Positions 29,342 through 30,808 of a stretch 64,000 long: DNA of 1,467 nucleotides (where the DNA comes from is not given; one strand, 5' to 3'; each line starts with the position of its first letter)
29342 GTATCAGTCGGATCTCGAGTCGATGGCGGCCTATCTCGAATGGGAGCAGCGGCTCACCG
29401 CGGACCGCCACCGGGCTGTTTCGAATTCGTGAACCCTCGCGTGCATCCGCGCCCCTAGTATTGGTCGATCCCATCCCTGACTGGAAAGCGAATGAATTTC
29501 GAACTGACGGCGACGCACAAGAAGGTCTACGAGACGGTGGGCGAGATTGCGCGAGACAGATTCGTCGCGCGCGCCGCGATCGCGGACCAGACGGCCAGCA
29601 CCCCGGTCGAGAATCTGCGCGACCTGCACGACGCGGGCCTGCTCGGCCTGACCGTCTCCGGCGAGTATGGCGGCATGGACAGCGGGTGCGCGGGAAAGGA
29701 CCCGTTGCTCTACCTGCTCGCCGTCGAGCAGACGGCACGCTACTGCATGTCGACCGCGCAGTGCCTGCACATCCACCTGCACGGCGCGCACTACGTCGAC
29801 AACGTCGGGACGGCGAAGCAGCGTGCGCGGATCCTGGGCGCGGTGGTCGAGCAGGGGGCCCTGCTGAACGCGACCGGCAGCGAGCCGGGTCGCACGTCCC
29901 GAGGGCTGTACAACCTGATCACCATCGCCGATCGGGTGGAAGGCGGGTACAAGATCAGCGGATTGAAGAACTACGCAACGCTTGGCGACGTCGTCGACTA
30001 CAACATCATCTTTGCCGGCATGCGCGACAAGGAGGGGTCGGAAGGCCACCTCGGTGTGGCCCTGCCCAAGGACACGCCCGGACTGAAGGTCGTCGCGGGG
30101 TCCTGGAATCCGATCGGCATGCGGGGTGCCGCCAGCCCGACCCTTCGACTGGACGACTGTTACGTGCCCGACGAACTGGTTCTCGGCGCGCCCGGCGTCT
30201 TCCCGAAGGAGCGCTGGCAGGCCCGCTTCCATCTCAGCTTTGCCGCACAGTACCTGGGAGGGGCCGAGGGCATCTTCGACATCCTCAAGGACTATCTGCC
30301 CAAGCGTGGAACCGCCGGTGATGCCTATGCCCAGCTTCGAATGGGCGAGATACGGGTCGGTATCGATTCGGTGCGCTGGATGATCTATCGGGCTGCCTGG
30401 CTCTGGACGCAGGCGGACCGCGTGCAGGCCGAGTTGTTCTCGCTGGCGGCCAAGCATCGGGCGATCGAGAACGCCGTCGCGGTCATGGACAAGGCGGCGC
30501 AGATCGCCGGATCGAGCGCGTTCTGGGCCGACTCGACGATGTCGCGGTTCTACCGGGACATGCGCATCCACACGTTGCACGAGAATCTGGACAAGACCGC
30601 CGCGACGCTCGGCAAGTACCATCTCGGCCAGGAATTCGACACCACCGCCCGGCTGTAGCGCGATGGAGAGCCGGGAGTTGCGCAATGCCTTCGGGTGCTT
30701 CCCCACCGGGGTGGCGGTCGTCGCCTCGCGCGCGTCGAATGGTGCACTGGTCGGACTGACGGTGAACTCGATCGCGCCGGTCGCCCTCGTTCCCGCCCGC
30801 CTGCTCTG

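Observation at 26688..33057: ACAD without a catalytic base + four-domain rhodanese + DszC-like two-component monooxygenase + PaaK-type ligase: candidate undescribed organosulfur acyl-CoA pathway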

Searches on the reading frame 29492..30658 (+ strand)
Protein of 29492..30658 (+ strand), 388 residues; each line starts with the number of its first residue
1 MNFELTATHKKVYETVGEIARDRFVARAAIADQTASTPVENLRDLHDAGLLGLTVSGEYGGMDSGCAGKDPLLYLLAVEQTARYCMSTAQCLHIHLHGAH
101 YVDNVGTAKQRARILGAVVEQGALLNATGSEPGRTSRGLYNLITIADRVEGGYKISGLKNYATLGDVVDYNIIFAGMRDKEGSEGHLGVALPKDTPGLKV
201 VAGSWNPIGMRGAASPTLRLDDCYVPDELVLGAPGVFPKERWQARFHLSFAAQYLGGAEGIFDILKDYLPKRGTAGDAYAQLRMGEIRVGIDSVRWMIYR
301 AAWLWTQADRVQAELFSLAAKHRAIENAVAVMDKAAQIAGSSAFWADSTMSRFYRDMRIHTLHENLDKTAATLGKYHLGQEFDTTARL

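Call 10: search_protein_families(library=pfam, proteins=[window:29492-30658:+], max_evalue=0.01)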
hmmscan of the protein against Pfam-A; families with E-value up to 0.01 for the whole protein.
window:29492-30658:+ (388 aa): 5 families
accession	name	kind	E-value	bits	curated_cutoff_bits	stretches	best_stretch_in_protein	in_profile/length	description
PF02771.21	Acyl-CoA_dh_N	-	1e-15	58.5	22.9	1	6-119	1-110/113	Acyl-CoA dehydrogenase, N-terminal domain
PF00441.29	Acyl-CoA_dh_1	-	5.7e-13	49.7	22.4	1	249-362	17-133/150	Acyl-CoA dehydrogenase, C-terminal domain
PF08028.16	Acyl-CoA_dh_2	-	2.1e-12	47.9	22.7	1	249-367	2-133/134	Acyl-CoA dehydrogenase, C-terminal domain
PF02770.24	Acyl-CoA_dh_M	-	8.8e-09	35.9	33.3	1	130-223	5-97/97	Acyl-CoA dehydrogenase, middle domain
PF11794.13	HpaB_N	-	0.00038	20.6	35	1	140-204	165-231/270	4-hydroxyphenylacetate 3-hydroxylase N terminal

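Call 11: search_protein_families(library=ncbifam, proteins=[window:29492-30658:+], max_evalue=0.01)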
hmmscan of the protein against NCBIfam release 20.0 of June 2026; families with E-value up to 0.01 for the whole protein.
window:29492-30658:+ (388 aa): 17 families
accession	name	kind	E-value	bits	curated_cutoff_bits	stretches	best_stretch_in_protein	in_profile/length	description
NF042972.1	AcrlCoAredClosAcrC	equivalog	2.2e-40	138.5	640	1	1-364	1-362/378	acryloyl-CoA reductase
NF043006.1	CyhCrbnylCoADH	equivalog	1.6e-32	112.9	650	1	10-364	9-361/380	cyclohexane-1-carbonyl-CoA dehydrogenase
NF042439.1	SulpropCoADesulf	equivalog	2.9e-32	111.9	600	1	17-362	5-354/379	3-sulfinopropanoyl-CoA desulfinase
TIGR04022.1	sulfur_SfnB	equivalog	9e-27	93.9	430.9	1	12-379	10-381/391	SfnB family sulfur acquisition oxidoreductase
NF045552.1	GlutCoADH_Des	equivalog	1.1e-23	84.1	470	1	1-364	1-365/387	glutaryl-CoA dehydrogenase Acd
NF008997.0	PRK12341.1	equivalog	5.7e-22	78.3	537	1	1-363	1-361/382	acyl-CoA dehydrogenase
NF053553.1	prodigi_MBC_PigA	equivalog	5.7e-22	78.3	500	1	1-355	1-356/381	prodigiosin MBC biosynthesis dehydrogenase PigA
NF049984.1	Rv1679_FadE16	equivalog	7.1e-22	78.1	600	2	27-235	15-213/371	Rv1679 family acyl-CoA dehydrogenase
NF045652.1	ProlPCPDhRedW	equivalog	3.3e-21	75.5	650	1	10-344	5-340/376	L-prolyl-[peptidyl-carrier protein] dehydrogenase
NF043015.1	DibenthMonoxDszC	equivalog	9.7e-21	74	850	2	29-269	34-275/415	dibenzothiophene monooxygenase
NF002885.1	PRK03354.1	equivalog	3.1e-17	62.7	540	1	1-363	1-358/378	crotonobetainyl-CoA dehydrogenase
NF045629.1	monooxsub_HsaA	equivalog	7.5e-15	54.6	450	1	24-231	11-197/383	3-hydroxy-9,10-secoandrosta-1,3,5(10)-triene-9,17-dione monooxygenase oxygenase subunit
NF058590.1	AcCoDHFadEBacil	equivalog_domain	5.1e-14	51.7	600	2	4-235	20-243/586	acyl-CoA dehydrogenase FadE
NF045920.1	HphnlacHdxOX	equivalog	2.5e-08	33.2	650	1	27-230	15-197/384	p-hydroxyphenylacetate 3-hydroxylase oxygenase component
TIGR03207.1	cyc_hxne_CoA_dh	equivalog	3.3e-05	22.8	575.35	1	14-235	10-224/372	cyclohexanecarboxyl-CoA dehydrogenase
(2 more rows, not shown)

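Call 15: search_solved_structures(query=window:29492-30658:+, max_evalue=1e-10, show_alignments=2)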
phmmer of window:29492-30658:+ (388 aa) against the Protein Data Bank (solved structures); distinct sequences matched with E-value up to 1e-10: 58.
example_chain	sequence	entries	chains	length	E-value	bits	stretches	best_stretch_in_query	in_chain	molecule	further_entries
1jqi_A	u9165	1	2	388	2.3e-26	95.9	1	3-368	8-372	short chain acyl-CoA dehydrogenase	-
7p98_A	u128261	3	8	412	3.1e-26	95.5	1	5-366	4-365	Short-chain acyl-CoA dehydrogenase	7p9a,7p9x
4m9a_A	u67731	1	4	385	5.1e-26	94.8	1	23-367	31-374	Acyl-CoA dehydrogenase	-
7y0a_A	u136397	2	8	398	4e-25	91.8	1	3-369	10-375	Short-chain specific acyl-CoA dehydrogenase, mitochondrial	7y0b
8sgs_A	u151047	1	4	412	5e-25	91.5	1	3-368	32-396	Short-chain specific acyl-CoA dehydrogenase, mitochondrial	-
2vig_A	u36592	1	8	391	1.5e-24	90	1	3-370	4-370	SHORT-CHAIN SPECIFIC ACYL-COA DEHYDROGENASE,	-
5ol2_C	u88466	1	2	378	2.9e-24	89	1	22-367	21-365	Acyl-CoA dehydrogenase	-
4n5f_A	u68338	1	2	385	2.7e-23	85.8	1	12-367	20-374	Putative acyl-CoA dehydrogenase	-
5z8t_A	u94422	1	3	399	3.6e-23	85.4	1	23-362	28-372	Acyl-CoA dehydrogenase type 2 domain protein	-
5gj7_A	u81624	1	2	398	3.7e-23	85.4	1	23-362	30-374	Acyl-CoA dehydrogenase type 2 domain protein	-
1ukw_A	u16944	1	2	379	9.9e-23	84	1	2-368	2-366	acyl-CoA dehydrogenase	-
2dvl_A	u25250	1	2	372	2.8e-22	82.5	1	5-366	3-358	Acyl-CoA dehydrogenase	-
4u83_A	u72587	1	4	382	2.9e-22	82.4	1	5-366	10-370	Acyl-CoA dehydrogenase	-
5lnx_A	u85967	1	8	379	3.2e-22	82.3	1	14-379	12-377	Acyl-CoA dehydrogenase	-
5idu_A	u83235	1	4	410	2.1e-20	76.3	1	32-367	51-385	Acyl-CoA dehydrogenase domain protein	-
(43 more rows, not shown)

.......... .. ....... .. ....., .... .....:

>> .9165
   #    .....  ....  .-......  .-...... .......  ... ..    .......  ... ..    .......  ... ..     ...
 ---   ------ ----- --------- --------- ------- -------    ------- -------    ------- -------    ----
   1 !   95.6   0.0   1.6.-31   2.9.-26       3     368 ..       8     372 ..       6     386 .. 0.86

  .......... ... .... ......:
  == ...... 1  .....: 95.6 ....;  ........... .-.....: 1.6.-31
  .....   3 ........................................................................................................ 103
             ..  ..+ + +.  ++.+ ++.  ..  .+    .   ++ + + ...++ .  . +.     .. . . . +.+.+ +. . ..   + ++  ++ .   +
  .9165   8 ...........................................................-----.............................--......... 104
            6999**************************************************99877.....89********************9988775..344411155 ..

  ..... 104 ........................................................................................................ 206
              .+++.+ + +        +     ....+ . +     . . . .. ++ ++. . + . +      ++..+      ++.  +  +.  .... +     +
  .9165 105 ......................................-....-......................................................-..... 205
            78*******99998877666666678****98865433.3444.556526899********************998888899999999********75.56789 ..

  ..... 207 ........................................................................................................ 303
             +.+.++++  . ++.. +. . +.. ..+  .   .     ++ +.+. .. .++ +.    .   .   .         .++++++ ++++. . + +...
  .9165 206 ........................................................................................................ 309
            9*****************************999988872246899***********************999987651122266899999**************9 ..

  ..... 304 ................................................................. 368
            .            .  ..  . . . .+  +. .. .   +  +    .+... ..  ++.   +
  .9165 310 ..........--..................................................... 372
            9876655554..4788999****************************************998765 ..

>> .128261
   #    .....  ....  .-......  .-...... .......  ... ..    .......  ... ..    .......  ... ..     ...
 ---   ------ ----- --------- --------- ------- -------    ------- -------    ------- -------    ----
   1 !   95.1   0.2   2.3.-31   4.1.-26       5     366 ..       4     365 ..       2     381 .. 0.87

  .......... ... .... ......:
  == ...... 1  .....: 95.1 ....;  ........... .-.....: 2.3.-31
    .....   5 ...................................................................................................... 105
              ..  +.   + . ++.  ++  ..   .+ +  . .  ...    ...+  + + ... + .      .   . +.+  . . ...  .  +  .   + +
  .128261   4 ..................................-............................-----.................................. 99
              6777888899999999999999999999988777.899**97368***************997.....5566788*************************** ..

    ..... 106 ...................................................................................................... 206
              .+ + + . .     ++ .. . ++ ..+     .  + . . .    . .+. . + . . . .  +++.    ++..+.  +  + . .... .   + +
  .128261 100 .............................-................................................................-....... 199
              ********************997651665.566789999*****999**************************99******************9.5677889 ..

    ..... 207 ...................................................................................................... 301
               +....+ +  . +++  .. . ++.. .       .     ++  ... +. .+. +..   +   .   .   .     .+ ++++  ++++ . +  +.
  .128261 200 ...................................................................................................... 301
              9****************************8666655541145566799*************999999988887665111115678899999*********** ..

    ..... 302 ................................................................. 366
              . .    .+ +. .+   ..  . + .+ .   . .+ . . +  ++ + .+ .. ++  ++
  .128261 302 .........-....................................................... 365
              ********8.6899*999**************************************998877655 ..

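Call 49: find_homologous_proteins(query=window:29492-30655:+, max_evalue=1e-10)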
Query window:29492-30655:+ (388 aa): 204 proteins with E <= 1e-10 among 6631 candidates; the best 120 are listed.
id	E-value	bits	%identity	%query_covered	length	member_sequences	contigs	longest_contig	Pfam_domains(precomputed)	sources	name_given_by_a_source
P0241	1.6e-260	882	100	100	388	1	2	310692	PF02770.25,PF00441.30,PF08028.17,PF02771.22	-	-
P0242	2.4e-228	776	86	100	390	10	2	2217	PF02770.25,PF00441.30,PF08028.17,PF02771.22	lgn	-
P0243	3.0e-223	759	85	100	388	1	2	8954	PF02770.25,PF00441.30,PF08028.17,PF02771.22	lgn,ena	-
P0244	3.0e-223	759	85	100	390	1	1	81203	PF02770.25,PF00441.30,PF08028.17,PF02771.22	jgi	jgi:alkylation response protein AidB-like acyl-CoA dehydrogenase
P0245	3.0e-223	759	83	100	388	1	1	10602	PF02770.25,PF00441.30,PF08028.17,PF02771.22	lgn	-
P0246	4.1e-222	755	84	100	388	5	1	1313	PF02770.25,PF00441.30,PF08028.17,PF02771.22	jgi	-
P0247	1.5e-221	753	84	100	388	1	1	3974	PF02770.25,PF00441.30,PF08028.17,PF02771.22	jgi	jgi:alkylation response protein AidB-like acyl-CoA dehydrogenase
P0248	8.3e-220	748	83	100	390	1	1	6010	PF02770.25,PF00441.30,PF08028.17,PF02771.22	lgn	-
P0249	1.3e-217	740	83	100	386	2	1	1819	PF02770.25,PF00441.30,PF08028.17,PF02771.22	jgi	jgi:alkylation response protein AidB-like acyl-CoA dehydrogenase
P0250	2.6e-215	733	81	100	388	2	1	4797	PF02770.25,PF00441.30,PF08028.17,PF02771.22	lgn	-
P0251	4.2e-215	732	81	100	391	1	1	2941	PF02770.25,PF00441.30,PF08028.17,PF02771.22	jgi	-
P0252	1.2e-212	724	79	100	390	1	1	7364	PF02770.25,PF00441.30,PF08028.17,PF02771.22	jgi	jgi:alkylation response protein AidB-like acyl-CoA dehydrogenase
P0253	6.6e-212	722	79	100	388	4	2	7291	PF02770.25,PF00441.30,PF08028.17,PF02771.22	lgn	-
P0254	2.3e-208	710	78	100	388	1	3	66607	PF02770.25,PF00441.30,PF08028.17,PF02771.22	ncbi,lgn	-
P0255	5.9e-204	695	77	100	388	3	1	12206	PF02770.25,PF00441.30,PF08028.17,PF02771.22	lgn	-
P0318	6.9e-168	577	65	100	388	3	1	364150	PF02770.25,PF00441.30,PF08028.17,PF02771.22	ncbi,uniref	ncbi:acyl-CoA dehydrogenase family protein [Xanthobacter sp. V4C-4]|uniref:acyl-CoA dehydrogenase fa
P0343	5.5e-153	528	61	100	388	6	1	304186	PF02770.25,PF00441.30,PF08028.17,PF02771.22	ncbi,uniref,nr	ncbi:acyl-CoA dehydrogenase family protein [Pseudomonas typographi]|uniref:acyl-CoA dehydrogenase fa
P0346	6.2e-152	524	60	100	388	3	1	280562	PF02770.25,PF00441.30,PF08028.17,PF02771.22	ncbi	ncbi:acyl-CoA dehydrogenase family protein [Azospirillum doebereinerae]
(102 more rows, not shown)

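Call 50: find_encoding_contigs(protein=P0343, flank=10000, max_places=1)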
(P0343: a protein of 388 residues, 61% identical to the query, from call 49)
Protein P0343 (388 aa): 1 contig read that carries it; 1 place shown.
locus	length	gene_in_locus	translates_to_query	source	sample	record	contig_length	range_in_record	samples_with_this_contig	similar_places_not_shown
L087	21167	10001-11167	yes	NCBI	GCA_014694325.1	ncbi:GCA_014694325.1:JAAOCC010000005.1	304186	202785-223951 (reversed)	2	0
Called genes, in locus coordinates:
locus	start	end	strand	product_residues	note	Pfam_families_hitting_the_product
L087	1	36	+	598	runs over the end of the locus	PF00884:Sulfatase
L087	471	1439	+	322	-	PF03401:TctC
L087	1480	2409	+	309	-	PF02826:2-Hacid_dh_C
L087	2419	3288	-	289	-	-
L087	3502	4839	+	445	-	PF00296:Bac_luciferase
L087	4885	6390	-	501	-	PF01970:TctA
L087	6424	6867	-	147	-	PF07331:TctB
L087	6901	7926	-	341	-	-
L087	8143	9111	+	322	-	PF03401:TctC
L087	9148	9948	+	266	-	PF00596:Aldolase_II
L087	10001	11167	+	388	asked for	PF02771:Acyl-CoA_dh_N, PF02770:Acyl-CoA_dh_M, PF00441:Acyl-CoA_dh_1, PF08028:Acyl-CoA_dh_2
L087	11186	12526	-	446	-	PF03972:MmgE_PrpD_N, PF19305:MmgE_PrpD_C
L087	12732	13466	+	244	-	PF00106:adh_short, PF08659:KR, PF13561:adh_short_C2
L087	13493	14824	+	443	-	PF03972:MmgE_PrpD_N, PF19305:MmgE_PrpD_C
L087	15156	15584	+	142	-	PF02826:2-Hacid_dh_C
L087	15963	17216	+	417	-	PF00355:Rieske, PF00848:Ring_hydroxyl_A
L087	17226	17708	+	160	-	PF00866:Ring_hydroxyl_B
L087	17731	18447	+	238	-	PF03737:RraA-like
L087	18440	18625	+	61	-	-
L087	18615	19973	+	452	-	PF01425:Amidase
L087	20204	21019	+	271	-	PF02668:TauD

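Call 51: find_encoding_contigs(protein=P0346, flank=10000, max_places=1)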
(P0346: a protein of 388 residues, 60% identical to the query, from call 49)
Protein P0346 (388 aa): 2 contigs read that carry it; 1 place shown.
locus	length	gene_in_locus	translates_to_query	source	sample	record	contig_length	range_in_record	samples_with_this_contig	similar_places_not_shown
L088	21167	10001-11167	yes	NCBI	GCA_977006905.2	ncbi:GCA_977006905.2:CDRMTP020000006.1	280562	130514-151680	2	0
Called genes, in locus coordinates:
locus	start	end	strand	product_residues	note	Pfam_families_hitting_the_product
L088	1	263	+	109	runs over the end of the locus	PF01527:HTH_Tnp_1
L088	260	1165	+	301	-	PF13276:HTH_21, PF00665:rve, PF13683:rve_3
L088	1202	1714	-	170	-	-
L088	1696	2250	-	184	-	PF14690:Zn_ribbon_ISL3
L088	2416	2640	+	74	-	-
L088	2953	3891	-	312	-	PF00005:ABC_tran, PF13304:AAA_21 (faint), PF08352:oligo_HPY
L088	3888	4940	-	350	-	PF00005:ABC_tran, PF13304:AAA_21 (faint), PF08352:oligo_HPY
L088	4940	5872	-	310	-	PF12911:OppC_N, PF00528:BPD_transp_1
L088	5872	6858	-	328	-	PF19300:BPD_transp_1_N (weak), PF00528:BPD_transp_1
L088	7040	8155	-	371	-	PF02746:MR_MLE_N, PF13378:MR_MLE_C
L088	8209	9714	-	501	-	PF00496:SBP_bac_5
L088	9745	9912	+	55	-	-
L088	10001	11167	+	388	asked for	PF02771:Acyl-CoA_dh_N, PF02770:Acyl-CoA_dh_M, PF00441:Acyl-CoA_dh_1, PF08028:Acyl-CoA_dh_2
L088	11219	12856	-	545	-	PF00581:Rhodanese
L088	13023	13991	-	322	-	PF02668:TauD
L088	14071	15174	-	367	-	PF13379:NMT1_2 (weak), PF12974:Phosphonate-bd, PF09084:NMT1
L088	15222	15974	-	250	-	PF00005:ABC_tran, PF13304:AAA_21 (faint)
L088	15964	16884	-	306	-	PF00528:BPD_transp_1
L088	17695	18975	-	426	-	PF00872:Transposase_mut, PF03050:DDE_Tnp_IS66 (weak), PF10551:MULE (weak)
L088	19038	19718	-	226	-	-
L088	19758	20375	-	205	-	PF13546:DDE_5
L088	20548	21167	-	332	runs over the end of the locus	PF00389:2-Hacid_dh, PF02826:2-Hacid_dh_C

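Call 52: find_encoding_contigs(protein=P0318, flank=10000, max_places=1)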
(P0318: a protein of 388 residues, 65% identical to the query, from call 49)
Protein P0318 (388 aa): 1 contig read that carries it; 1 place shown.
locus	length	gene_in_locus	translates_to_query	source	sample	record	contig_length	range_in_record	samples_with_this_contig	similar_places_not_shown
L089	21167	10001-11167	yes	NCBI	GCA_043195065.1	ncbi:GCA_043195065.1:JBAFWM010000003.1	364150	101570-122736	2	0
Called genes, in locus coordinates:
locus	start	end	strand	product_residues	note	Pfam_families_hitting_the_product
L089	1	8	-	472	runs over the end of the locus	PF00296:Bac_luciferase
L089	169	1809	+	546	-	PF00581:Rhodanese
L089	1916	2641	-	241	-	PF00106:adh_short, PF08659:KR, PF13561:adh_short_C2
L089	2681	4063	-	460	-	PF03972:MmgE_PrpD_N, PF19305:MmgE_PrpD_C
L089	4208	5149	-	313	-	PF02826:2-Hacid_dh_C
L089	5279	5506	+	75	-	-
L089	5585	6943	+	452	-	PF00296:Bac_luciferase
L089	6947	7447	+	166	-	PF07331:TctB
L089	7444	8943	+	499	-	PF01970:TctA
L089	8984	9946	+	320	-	PF03401:TctC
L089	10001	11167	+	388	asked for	PF02771:Acyl-CoA_dh_N, PF02770:Acyl-CoA_dh_M, PF00441:Acyl-CoA_dh_1, PF08028:Acyl-CoA_dh_2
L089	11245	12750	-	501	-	PF01970:TctA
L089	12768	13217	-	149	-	PF07331:TctB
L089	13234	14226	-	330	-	PF03401:TctC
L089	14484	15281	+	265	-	PF00596:Aldolase_II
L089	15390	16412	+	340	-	PF03401:TctC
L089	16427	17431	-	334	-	PF00126:HTH_1, PF03466:LysR_substrate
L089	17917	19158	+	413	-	PF02770:Acyl-CoA_dh_M (weak), PF08028:Acyl-CoA_dh_2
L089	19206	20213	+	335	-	PF12974:Phosphonate-bd, PF09084:NMT1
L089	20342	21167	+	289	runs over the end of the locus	PF00528:BPD_transp_1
